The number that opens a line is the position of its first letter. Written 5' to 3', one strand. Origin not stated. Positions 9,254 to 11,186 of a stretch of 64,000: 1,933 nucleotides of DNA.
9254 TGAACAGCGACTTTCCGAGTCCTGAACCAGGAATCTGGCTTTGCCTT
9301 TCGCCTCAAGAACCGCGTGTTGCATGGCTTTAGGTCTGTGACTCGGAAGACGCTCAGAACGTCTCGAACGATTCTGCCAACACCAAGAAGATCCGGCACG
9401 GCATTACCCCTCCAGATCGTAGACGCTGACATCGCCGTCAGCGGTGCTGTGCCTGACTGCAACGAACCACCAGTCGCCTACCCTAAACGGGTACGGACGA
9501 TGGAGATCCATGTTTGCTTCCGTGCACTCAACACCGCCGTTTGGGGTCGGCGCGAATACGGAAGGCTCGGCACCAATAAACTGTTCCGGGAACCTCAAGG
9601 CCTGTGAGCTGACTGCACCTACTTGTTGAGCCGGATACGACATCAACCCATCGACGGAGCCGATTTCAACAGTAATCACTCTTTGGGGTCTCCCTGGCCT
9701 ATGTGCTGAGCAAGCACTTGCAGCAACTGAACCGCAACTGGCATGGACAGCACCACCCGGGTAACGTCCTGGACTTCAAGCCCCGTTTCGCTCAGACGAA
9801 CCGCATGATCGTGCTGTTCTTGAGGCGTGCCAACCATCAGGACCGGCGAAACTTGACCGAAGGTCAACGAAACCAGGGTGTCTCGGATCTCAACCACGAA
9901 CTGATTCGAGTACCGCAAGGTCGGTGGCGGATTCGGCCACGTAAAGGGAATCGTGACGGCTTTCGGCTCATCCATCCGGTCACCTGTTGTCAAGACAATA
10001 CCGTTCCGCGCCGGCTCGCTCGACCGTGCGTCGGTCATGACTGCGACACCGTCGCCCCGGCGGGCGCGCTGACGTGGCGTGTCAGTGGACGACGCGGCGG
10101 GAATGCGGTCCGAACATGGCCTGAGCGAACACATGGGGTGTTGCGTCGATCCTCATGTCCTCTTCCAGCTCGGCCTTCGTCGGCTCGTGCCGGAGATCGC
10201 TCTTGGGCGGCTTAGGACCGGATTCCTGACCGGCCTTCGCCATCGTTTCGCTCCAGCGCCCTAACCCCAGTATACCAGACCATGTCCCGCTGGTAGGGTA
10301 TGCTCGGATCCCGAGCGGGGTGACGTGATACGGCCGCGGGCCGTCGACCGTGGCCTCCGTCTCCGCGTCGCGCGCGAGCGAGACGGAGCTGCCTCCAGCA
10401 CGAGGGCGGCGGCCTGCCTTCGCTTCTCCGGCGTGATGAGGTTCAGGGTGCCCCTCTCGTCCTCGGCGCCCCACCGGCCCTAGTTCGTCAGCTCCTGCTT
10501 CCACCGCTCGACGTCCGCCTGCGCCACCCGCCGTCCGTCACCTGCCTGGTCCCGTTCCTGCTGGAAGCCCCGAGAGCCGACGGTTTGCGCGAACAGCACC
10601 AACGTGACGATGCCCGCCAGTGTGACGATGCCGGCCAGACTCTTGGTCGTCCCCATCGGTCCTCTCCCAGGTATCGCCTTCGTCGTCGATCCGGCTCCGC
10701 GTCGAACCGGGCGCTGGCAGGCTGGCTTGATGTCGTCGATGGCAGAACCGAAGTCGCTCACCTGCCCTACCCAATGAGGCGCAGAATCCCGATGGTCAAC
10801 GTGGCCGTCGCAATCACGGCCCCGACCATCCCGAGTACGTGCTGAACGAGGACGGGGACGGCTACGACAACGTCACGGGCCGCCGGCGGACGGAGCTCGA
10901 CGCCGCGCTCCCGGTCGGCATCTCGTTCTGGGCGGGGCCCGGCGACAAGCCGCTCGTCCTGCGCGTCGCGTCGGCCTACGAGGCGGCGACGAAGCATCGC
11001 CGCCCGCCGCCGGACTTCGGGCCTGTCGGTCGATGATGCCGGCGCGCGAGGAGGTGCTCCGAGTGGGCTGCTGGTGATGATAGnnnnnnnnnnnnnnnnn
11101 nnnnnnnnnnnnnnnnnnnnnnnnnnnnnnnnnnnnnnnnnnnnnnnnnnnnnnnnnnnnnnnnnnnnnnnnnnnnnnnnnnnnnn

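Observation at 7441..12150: Segmental duplication whose junction fuses a cyclase 5' fragment to an amidase 3' fragment; both copies carry different cargo in the same slot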

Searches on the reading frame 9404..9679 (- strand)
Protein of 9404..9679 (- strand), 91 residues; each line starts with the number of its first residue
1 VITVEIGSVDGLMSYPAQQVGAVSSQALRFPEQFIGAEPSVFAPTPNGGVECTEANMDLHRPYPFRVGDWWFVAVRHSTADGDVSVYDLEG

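Call 6: search_protein_families(library=pfam, proteins=[window:9404-9679:-], max_evalue=0.01)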
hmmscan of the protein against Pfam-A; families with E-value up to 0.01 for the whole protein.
window:9404-9679:- (91 aa): 0 families

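Call 30: search_protein_families(library=padloc, proteins=[window:9404-9679:-], max_evalue=0.001)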
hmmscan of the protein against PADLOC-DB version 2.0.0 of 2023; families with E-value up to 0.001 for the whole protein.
window:9404-9679:- (91 aa): 0 families

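Call 31: search_protein_families(library=ncbifam, proteins=[window:9404-9679:-], max_evalue=0.01)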
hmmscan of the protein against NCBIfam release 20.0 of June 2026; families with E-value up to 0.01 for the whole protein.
window:9404-9679:- (91 aa): 0 families

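Call 74: predict_structure(protein=window:9404-9679:-)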
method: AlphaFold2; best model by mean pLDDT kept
length: 91 residues; sequences in the alignment: 1
mean_pLDDT: 67.9   pTM: 0.59
mean pLDDT of the five models: 67.9, 65.3, 49.8, 48.9, 39.4
residues with pLDDT >= 90: 0; 70-90: 45; 50-70: 45; < 50: 1
segments of 3 or more residues with pLDDT < 50: none
pLDDT, mean of each block of 10 residues (from residue 1): 55 67 58 62 68 76 76 77 73 55
secondary structure, 60 per line:
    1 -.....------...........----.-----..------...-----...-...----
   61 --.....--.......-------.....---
elements in order: E2-6 E13-23 E42-44 E50-52 E63-67 E70-76 E84-88

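Call 77: fold_search(model_id=the predicted structure, library=pdb)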
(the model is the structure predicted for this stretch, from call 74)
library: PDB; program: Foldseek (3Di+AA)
matches with E <= 10: 112; with E <= 0.001: 0
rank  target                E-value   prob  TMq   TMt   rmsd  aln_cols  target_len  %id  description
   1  3v67_A                1.2e+00  0.08  0.22  0.17   9.1        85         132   16  Periplasmic domain of Vibrio parahaemolyticus CpxA (released 2012-09-26)
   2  3olp_B                1.5e+00  0.08  0.26  0.07   8.5        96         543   16  Crystal structure of a bacterial phosphoglucomutase, an enzyme important in the virulence of multiple human pathogens (released 2011-02-16)
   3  2fuv_A                1.7e+00  0.08  0.26  0.08   7.4        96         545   16  Phosphoglucomutase from Salmonella typhimurium. (released 2006-03-07)
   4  6uke_X                1.8e+00  0.13  0.31  0.12   8.2        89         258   11  HhaI endonuclease in Complex with Iodine-Labelled DNA (released 2019-12-18)
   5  5f4h_A                2.3e+00  0.12  0.23  0.06   4.8        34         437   15  Archael RuvB-like Holiday junction helicase (released 2016-12-21)
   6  5tr2_A                2.6e+00  0.09  0.24  0.05   9.4        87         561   11  Crystal structure of the D263G missense variant of human PGM1 (released 2017-02-08)
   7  8uph_B                2.7e+00  0.05  0.25  0.07  11.5        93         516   12  Prf state of Stigmatella aurantiaca bacteriophytochrome 2 (released 2024-09-25)
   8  3eom_D                2.9e+00  0.08  0.27  0.09  13.3        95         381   13  2.4 A crystal structure of native glutaryl-coa dehydrogenase from Burkholderia pseudomallei (released 2008-10-21)
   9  5f4h_C                3.2e+00  0.10  0.23  0.06   4.9        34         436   15  Archael RuvB-like Holiday junction helicase (released 2016-12-21)
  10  5bpd_C                3.2e+00  0.08  0.25  0.10   4.7        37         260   14  Structure of TrmBL2, an archaeal chromatin protein, shows a novel mode of DNA binding. (released 2015-09-02)
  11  2z0f_A                3.2e+00  0.08  0.26  0.07   8.3        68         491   12  Crystal structure of putative phosphoglucomutase from Thermus thermophilus HB8 (released 2007-11-13)
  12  5bqt_A                3.4e+00  0.08  0.25  0.10   4.2        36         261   14  Structure of TrmBL2, an archaeal chromatin protein, shows a novel mode of DNA binding. (released 2015-09-02)
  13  3olp_A                3.4e+00  0.07  0.26  0.07   8.3        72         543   15  Crystal structure of a bacterial phosphoglucomutase, an enzyme important in the virulence of multiple human pathogens (released 2011-02-16)
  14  3ghn_A                3.4e+00  0.04  0.22  0.09   9.6        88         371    9  Crystal structure of the exosite-containing fragment of human ADAMTS13 (form-2) (released 2009-10-27)
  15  5bpd_D                3.6e+00  0.08  0.25  0.10   4.6        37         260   14  Structure of TrmBL2, an archaeal chromatin protein, shows a novel mode of DNA binding. (released 2015-09-02)
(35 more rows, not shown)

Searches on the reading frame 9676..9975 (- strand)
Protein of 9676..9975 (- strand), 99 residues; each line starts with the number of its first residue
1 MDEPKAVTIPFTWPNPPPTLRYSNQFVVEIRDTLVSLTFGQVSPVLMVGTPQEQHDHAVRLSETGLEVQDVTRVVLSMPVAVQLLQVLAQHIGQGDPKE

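Call 73: predict_structure(alignment_id=A2)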
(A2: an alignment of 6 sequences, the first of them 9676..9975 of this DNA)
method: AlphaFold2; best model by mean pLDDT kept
length: 99 residues; sequences in the alignment: 6
mean_pLDDT: 51.7   pTM: 0.32
mean pLDDT of the five models: 51.7, 50.0, 48.3, 43.0, 38.3
residues with pLDDT >= 90: 0; 70-90: 8; 50-70: 44; < 50: 47
segments of 3 or more residues with pLDDT < 50: 1-25, 41-48, 64-69, 93-99
pLDDT, mean of each block of 10 residues (from residue 1): 40 39 49 58 48 56 48 65 69 44
secondary structure, 60 per line:
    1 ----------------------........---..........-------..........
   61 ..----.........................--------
elements in order: E23-30 E34-43 H51-62 E67-77 H78-91

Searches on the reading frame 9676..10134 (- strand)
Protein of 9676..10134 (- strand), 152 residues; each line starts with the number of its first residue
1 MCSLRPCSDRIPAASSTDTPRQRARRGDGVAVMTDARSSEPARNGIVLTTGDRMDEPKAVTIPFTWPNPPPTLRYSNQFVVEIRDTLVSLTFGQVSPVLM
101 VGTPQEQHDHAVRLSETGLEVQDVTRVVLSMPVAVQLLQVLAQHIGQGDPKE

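Call 6: search_protein_families(library=pfam, proteins=[window:9676-10134:-], max_evalue=0.01)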
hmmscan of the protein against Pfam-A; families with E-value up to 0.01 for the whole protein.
window:9676-10134:- (152 aa): 0 families

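Call 30: search_protein_families(library=padloc, proteins=[window:9676-10134:-], max_evalue=0.001)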
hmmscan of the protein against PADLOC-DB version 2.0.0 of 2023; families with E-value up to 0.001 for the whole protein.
window:9676-10134:- (152 aa): 0 families

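Call 31: search_protein_families(library=ncbifam, proteins=[window:9676-10134:-], max_evalue=0.01)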
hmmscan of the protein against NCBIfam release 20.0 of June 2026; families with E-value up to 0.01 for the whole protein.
window:9676-10134:- (152 aa): 0 families

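Call 34: find_homologous_proteins(query=window:9676-10134:-, max_evalue=0.001)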
Query window:9676-10134:- (152 aa): 6 proteins with E <= 0.001 among 41 candidates.
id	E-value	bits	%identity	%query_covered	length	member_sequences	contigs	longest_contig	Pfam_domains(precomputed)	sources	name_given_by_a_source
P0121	1.2e-70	254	99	79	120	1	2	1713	-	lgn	-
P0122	2.0e-50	188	92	64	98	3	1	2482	-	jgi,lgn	-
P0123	1.9e-49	185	90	64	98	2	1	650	-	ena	-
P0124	2.0e-48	182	86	64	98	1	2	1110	-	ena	-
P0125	4.7e-37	145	70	64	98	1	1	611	-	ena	-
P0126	2.0e-24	104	64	64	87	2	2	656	-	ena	-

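Call 53: find_encoding_contigs(protein=P0122, flank=5000, max_places=4)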
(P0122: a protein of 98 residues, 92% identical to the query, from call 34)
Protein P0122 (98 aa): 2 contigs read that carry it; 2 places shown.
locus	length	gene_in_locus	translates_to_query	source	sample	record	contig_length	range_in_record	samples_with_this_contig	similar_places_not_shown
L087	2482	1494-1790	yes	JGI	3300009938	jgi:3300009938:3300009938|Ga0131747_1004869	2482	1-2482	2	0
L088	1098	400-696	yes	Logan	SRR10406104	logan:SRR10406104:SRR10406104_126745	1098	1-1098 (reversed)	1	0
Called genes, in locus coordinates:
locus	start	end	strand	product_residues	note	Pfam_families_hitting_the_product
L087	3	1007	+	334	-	?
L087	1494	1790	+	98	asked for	-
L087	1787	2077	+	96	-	-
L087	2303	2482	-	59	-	?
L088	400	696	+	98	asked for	-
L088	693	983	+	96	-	-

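Call 54: find_encoding_contigs(protein=P0121, flank=5000, max_places=4)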
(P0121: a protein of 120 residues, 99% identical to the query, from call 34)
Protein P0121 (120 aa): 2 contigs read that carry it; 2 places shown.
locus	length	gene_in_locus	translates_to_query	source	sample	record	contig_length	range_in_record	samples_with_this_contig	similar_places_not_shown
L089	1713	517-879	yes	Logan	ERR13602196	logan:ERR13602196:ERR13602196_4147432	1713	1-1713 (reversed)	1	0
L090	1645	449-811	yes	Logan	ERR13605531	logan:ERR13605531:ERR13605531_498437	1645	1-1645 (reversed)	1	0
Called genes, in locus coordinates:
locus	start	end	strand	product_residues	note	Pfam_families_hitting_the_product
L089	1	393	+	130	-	?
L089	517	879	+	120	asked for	-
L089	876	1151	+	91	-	-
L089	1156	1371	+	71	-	-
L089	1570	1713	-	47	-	?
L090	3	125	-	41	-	?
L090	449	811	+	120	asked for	-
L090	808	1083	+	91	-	-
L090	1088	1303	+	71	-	-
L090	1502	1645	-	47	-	?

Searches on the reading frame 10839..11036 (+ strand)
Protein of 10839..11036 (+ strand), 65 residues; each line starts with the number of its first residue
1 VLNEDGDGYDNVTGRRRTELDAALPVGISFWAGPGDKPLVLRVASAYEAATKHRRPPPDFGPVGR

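Call 6: search_protein_families(library=pfam, proteins=[window:10839-11036:+], max_evalue=0.01)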
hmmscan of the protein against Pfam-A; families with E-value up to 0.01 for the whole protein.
window:10839-11036:+ (65 aa): 0 families

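Call 86: find_homologous_proteins(query=window:10839-11036:+, max_evalue=1e-10)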
Query window:10839-11036:+ (65 aa): 31 proteins with E <= 1e-10 among 33 candidates.
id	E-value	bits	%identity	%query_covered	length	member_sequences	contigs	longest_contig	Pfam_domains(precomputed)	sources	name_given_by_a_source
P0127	7.1e-36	139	97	100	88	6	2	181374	-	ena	-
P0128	5.3e-33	130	91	100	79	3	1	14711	-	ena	-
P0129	2.0e-29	118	83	100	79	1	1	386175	-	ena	-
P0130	3.3e-22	96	69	95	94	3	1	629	-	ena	-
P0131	3.7e-19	86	75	82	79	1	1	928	-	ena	-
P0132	1.0e-18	85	63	97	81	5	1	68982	-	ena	-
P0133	4.1e-17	80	59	97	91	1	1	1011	-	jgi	jgi:Asp-tRNA(Asn)/Glu-tRNA(Gln) amidotransferase A subunit family amidase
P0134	1.6e-16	78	57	97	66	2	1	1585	-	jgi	jgi:amidase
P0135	2.9e-16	77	53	98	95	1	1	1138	-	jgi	jgi:Asp-tRNA(Asn)/Glu-tRNA(Gln) amidotransferase A subunit family amidase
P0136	5.4e-16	76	59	95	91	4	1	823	-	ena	-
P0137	1.2e-15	75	60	95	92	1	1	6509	-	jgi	jgi:Asp-tRNA(Asn)/Glu-tRNA(Gln) amidotransferase A subunit family amidase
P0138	3.0e-15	74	57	95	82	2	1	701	-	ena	-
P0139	3.3e-15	74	57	83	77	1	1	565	-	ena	-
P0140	3.9e-15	73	70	77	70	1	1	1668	-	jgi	jgi:hypothetical protein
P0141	8.2e-15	72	56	97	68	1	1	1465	-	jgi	jgi:amidase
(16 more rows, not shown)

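Call 87: find_encoding_contigs(protein=P0127, flank=10000, max_places=3)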
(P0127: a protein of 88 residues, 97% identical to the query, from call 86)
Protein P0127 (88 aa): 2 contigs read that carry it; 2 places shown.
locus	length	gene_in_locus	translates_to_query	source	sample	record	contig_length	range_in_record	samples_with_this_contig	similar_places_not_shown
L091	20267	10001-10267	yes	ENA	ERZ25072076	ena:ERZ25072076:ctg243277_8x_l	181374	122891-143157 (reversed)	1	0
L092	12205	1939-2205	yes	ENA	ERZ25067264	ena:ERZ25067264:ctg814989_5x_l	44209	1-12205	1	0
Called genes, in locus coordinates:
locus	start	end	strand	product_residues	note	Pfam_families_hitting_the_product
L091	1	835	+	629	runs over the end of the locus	PF01011:PQQ, PF13570:Beta-prop_ACSF4 (faint), PF13360:PQQ_2, PF01011:PQQ, PF13360:PQQ_2 (weak)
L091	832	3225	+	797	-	PF19313:DUF5916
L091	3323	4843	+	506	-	PF00291:PALP, PF00585:Thr_dehydrat_C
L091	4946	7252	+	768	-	PF01425:Amidase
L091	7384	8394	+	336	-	PF10030:DUF2272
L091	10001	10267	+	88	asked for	-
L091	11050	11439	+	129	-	-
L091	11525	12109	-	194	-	-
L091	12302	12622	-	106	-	-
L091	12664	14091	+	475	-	PF03050:DDE_Tnp_IS66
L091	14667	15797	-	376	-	-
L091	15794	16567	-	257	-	-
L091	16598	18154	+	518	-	PF04545:Sigma70_r4 (faint), PF08281:Sigma70_r4_2, PF00665:rve (weak), PF22483:Mu-transpos_C_2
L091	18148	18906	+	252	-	PF01695:IstB_IS21, PF13191:AAA_16 (weak)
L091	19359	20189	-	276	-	-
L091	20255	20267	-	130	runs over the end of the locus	-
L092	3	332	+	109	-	?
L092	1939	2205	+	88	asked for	-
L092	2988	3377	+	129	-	-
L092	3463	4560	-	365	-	-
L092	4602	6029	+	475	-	PF03050:DDE_Tnp_IS66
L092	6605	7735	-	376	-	-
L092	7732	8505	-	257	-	-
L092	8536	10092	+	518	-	PF04545:Sigma70_r4 (faint), PF08281:Sigma70_r4_2, PF00665:rve (weak), PF22483:Mu-transpos_C_2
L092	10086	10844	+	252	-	PF01695:IstB_IS21, PF13191:AAA_16 (weak)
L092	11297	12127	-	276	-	-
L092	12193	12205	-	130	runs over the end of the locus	-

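Call 88: find_encoding_contigs(protein=P0128, flank=10000, max_places=3)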
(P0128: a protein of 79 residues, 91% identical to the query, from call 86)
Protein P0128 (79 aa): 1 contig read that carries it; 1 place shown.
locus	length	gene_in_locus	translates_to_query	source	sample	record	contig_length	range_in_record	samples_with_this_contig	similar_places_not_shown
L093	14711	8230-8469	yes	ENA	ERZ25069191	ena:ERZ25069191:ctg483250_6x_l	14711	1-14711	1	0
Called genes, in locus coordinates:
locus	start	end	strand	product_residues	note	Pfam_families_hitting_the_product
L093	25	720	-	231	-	-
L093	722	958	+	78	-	-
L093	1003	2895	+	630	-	PF01011:PQQ, PF13570:Beta-prop_ACSF4 (faint), PF13360:PQQ_2, PF01011:PQQ, PF13360:PQQ_2 (weak)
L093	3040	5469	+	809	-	PF19313:DUF5916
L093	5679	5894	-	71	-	-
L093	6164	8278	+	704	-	PF01425:Amidase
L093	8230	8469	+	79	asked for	-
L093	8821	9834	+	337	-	PF10030:DUF2272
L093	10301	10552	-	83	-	-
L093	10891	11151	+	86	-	-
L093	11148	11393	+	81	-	-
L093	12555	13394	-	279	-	-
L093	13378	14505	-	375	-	-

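Call 89: find_encoding_contigs(protein=P0129, flank=10000, max_places=3)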
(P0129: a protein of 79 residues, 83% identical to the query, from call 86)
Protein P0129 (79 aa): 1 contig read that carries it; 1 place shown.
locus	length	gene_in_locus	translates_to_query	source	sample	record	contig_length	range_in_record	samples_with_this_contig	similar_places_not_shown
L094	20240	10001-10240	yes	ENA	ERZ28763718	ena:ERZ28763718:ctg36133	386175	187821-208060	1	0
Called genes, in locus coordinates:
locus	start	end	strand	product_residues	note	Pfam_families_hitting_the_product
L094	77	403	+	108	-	PF01061:ABC2_membrane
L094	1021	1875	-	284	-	-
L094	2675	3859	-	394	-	PF01609:DDE_Tnp_1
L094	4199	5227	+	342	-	-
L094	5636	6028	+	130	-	-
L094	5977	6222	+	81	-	-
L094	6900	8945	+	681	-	PF01425:Amidase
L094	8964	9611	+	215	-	-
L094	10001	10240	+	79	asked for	-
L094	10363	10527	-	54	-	-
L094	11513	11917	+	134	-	-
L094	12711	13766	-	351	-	-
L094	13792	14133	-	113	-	-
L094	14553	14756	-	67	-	PF00313:CSD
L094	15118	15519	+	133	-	PF20586:DUF6788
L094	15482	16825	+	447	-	PF06782:UPF0236 (faint)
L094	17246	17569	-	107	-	-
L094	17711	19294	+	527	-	PF12796:Ank_2, PF13637:Ank_4 (weak), PF12796:Ank_2, PF13857:Ank_5 (weak), PF00023:Ank (weak), PF13637:Ank_4, PF12796:Ank_2, PF00023:Ank (weak), +5 more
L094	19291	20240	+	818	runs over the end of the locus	PF07635:PSCyt1 (weak), PF13442:Cytochrome_CBB3 (weak), PF07626:PSD3, PF07637:PSD5, PF07631:PSD4, PF07627:PSCyt3, PF07624:PSD2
